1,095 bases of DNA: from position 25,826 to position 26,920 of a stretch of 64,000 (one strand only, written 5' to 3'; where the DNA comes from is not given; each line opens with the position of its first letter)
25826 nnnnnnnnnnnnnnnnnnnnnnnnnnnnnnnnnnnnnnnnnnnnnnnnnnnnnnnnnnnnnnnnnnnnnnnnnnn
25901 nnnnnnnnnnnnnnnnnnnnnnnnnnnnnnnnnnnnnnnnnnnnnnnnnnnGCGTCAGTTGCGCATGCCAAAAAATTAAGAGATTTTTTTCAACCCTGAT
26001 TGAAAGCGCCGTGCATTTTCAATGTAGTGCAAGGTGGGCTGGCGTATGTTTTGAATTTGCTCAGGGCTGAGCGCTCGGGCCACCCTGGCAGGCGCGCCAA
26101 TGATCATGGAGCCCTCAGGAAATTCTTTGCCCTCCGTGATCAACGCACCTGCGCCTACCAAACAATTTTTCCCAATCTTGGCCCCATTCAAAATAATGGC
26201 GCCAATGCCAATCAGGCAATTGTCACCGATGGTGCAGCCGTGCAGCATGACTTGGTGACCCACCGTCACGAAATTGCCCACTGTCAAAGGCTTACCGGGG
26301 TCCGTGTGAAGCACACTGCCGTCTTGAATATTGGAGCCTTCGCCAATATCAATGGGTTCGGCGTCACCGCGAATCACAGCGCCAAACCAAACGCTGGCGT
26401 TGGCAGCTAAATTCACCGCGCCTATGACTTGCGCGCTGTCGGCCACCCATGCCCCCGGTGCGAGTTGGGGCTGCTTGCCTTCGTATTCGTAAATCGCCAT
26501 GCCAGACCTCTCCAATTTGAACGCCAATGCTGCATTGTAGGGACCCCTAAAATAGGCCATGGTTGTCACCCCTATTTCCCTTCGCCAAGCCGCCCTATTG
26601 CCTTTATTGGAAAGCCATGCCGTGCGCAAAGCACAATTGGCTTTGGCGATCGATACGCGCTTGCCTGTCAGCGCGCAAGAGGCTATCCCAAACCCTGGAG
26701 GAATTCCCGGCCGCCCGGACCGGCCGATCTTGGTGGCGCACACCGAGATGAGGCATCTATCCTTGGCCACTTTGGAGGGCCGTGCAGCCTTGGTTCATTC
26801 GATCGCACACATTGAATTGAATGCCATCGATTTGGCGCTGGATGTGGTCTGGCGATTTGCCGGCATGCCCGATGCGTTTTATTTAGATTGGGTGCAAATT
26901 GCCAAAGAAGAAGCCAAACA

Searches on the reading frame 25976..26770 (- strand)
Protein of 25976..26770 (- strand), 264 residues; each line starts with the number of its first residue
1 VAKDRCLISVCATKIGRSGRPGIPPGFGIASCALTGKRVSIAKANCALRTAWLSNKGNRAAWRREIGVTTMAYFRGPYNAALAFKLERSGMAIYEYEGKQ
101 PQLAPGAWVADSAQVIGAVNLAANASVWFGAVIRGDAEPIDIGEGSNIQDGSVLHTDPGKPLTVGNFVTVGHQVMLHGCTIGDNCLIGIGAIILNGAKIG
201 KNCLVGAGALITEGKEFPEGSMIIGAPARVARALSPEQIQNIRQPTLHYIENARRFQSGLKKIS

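Call 33: search_protein_families(library=pfam, proteins=[window:25976-26770:-], max_evalue=0.0001)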
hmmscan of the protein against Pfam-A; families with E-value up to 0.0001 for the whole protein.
window:25976-26770:- (264 aa): 3 families
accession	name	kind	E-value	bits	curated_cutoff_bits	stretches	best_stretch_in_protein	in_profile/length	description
PF00132.30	Hexapep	-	4.2e-16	58.3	27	1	178-212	1-35/36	Bacterial transferase hexapeptide (six repeats)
PF14602.12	Hexapep_2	-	2e-07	31.1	27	1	180-212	3-33/34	Hexapeptide repeat of succinyl-transferase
PF25084.1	LbH_EIF2B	-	1.5e-06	28.6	54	1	142-215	24-97/105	EIF2B subunit epsilon LbH domain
